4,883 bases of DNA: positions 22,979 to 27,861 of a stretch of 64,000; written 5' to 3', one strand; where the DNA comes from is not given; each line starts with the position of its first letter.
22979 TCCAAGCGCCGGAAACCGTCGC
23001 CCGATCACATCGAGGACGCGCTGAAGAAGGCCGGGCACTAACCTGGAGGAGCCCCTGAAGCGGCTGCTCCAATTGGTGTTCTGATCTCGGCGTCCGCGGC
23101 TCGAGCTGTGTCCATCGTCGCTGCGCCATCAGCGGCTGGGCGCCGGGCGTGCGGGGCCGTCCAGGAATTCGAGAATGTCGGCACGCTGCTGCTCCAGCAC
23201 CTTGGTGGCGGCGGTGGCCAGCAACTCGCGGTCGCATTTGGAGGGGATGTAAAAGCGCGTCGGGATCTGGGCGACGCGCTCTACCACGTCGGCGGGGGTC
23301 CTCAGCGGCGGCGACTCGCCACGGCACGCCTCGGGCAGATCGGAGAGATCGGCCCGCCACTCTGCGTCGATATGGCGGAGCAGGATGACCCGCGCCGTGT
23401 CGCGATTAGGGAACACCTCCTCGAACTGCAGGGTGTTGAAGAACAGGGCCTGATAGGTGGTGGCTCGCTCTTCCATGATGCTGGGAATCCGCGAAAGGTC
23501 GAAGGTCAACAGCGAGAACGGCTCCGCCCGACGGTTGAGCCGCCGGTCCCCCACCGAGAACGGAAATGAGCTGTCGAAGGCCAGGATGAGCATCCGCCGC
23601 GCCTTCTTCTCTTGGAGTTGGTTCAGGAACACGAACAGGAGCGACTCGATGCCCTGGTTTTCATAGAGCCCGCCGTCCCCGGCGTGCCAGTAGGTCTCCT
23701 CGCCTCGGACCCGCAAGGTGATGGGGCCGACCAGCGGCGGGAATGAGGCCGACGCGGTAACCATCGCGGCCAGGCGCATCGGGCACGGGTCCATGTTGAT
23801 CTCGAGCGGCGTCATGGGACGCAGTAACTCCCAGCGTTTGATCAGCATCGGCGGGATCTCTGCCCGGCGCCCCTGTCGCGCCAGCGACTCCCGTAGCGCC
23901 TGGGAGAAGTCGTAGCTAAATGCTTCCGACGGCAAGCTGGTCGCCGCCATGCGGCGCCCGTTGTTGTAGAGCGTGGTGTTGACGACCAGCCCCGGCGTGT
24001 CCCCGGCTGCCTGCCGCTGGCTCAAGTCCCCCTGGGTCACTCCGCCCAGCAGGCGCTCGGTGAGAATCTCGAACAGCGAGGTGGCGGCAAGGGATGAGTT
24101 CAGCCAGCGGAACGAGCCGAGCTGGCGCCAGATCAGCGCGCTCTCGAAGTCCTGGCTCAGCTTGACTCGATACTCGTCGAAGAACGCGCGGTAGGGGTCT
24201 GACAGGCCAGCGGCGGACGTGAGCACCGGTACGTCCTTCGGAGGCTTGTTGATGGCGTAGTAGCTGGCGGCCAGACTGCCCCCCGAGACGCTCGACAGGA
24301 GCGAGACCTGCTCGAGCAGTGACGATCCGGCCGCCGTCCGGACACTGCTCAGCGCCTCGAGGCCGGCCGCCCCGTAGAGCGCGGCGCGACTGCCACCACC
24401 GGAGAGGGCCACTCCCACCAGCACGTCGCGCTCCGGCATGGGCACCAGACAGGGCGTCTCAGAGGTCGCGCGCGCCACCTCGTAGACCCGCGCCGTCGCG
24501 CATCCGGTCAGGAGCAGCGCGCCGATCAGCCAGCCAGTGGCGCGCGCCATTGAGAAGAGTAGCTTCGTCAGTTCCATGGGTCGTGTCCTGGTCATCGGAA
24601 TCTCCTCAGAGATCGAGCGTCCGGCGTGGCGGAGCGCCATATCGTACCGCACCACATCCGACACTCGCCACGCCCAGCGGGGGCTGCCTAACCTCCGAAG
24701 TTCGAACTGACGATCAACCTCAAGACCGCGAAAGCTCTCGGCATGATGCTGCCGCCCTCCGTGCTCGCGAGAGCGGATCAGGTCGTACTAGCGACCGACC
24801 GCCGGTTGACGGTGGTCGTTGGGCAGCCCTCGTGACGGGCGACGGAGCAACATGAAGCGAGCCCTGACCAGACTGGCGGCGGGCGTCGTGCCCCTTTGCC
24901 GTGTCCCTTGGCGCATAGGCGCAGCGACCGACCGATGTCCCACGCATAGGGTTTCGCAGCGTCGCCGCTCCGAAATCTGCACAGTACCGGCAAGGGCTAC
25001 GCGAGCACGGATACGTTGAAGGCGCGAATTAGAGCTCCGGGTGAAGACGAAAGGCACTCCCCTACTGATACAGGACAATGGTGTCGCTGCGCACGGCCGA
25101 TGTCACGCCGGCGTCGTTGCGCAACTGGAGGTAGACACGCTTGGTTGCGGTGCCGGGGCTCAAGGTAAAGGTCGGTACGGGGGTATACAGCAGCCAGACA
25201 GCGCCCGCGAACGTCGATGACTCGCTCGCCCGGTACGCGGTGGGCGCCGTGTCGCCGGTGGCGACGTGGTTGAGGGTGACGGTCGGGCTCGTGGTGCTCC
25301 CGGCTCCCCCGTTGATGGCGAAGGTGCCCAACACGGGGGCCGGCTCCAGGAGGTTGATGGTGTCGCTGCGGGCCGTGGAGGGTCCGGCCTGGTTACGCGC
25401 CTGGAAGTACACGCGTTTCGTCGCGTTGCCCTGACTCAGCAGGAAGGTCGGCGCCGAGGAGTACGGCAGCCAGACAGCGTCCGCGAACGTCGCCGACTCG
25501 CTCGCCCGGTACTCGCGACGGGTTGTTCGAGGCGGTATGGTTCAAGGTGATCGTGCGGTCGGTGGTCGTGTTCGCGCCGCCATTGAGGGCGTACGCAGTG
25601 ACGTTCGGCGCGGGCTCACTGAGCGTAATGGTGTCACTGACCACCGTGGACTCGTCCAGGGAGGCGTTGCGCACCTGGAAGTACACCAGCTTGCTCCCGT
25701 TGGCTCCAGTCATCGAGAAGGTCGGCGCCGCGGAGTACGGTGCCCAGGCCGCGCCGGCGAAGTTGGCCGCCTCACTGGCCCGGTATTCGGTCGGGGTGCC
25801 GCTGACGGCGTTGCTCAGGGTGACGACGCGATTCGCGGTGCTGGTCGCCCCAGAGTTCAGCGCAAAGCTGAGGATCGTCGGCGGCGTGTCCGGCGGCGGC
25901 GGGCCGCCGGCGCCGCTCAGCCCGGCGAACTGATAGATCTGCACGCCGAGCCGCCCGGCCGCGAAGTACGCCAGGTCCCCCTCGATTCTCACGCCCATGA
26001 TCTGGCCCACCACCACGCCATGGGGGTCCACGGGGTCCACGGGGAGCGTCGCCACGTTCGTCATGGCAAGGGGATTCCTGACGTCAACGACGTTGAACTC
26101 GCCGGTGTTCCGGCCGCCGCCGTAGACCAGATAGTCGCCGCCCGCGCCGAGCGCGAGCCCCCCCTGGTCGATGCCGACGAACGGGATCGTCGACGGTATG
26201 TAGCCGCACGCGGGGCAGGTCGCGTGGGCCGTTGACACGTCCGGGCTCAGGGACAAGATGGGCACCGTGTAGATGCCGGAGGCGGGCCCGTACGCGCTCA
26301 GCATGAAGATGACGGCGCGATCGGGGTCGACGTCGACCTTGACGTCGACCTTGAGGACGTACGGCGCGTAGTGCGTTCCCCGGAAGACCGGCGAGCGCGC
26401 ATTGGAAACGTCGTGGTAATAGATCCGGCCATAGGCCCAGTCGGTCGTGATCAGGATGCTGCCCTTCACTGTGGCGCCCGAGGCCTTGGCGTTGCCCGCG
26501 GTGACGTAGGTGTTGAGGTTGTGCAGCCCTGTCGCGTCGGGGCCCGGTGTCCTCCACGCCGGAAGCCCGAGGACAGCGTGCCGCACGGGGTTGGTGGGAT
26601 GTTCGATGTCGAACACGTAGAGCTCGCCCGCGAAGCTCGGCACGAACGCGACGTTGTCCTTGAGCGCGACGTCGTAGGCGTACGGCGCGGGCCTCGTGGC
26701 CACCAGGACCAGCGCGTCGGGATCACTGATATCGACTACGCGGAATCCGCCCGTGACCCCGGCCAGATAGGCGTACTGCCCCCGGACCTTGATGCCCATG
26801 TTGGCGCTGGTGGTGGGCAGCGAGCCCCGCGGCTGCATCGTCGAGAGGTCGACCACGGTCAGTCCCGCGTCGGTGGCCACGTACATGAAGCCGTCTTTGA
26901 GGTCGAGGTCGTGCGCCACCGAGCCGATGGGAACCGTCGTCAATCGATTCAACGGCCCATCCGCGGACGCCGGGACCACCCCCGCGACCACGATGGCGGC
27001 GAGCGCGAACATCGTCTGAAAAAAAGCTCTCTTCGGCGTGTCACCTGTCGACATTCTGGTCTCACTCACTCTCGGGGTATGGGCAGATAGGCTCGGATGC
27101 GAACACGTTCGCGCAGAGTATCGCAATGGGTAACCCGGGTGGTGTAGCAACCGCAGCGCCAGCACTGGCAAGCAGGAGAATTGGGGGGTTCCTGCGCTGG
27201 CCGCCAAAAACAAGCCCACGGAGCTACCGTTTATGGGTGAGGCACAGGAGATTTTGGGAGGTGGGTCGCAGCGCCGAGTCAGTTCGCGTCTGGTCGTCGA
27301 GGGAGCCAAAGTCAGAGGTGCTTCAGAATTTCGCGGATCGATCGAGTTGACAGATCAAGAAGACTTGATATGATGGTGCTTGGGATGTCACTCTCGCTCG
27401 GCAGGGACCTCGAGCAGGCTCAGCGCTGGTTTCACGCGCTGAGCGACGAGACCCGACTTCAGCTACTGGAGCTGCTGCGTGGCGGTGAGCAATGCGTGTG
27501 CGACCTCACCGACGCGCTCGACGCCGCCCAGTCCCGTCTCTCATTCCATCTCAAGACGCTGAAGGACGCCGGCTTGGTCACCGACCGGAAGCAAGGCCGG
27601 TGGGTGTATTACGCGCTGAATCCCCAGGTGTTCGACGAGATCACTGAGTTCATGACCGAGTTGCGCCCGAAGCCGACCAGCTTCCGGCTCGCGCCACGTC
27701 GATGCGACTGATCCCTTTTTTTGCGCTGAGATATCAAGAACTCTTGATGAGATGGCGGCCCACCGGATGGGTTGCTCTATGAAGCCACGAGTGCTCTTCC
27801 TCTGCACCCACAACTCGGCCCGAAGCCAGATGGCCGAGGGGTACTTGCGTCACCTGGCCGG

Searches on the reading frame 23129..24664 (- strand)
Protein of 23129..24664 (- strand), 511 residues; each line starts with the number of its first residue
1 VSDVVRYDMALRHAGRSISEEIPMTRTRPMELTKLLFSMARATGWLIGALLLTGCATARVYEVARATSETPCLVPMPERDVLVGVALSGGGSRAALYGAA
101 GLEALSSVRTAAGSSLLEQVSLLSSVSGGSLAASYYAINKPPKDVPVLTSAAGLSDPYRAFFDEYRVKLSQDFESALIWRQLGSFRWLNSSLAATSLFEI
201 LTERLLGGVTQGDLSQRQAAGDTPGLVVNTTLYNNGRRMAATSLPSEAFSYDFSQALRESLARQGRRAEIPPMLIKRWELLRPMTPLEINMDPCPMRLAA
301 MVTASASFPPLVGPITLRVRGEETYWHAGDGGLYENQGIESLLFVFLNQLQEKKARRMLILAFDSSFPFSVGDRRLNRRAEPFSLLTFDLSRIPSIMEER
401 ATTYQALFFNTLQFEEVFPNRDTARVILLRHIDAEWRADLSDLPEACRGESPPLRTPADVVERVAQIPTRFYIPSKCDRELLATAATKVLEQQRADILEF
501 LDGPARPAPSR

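Call 37: search_protein_families(library=pfam, proteins=[window:23129-24664:-], max_evalue=0.0001)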
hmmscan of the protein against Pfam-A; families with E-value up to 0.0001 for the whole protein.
window:23129-24664:- (511 aa): 1 family
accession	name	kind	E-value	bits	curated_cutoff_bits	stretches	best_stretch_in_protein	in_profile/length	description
PF01734.28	Patatin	-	6.8e-12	46.4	27.7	1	86-342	2-190/191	Patatin-like phospholipase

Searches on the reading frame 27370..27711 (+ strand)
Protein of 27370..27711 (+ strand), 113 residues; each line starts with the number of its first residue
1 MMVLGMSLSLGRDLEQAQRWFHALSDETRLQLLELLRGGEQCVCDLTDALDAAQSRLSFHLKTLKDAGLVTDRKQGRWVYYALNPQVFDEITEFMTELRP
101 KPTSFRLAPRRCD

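Call 77: search_protein_families(library=pfam, proteins=[window:27370-27711:+], max_evalue=0.001)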
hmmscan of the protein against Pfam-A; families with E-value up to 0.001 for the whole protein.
window:27370-27711:+ (113 aa): 4 families
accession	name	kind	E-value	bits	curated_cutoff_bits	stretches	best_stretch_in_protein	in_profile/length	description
PF01022.26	HTH_5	-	1.4e-17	63.8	22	1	26-71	1-46/47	Bacterial regulatory protein, arsR family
PF12840.13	HTH_20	-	9.6e-09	35.5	27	1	24-72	1-50/51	Helix-turn-helix domain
PF25213.1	HVO_A0261_N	-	0.00031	21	35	1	27-97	11-80/86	HVO_A0261 N-terminal domain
PF24038.1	DUF7347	-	0.00076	20.1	27.6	0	19-67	3-55/77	Domain of unknown function (DUF7347)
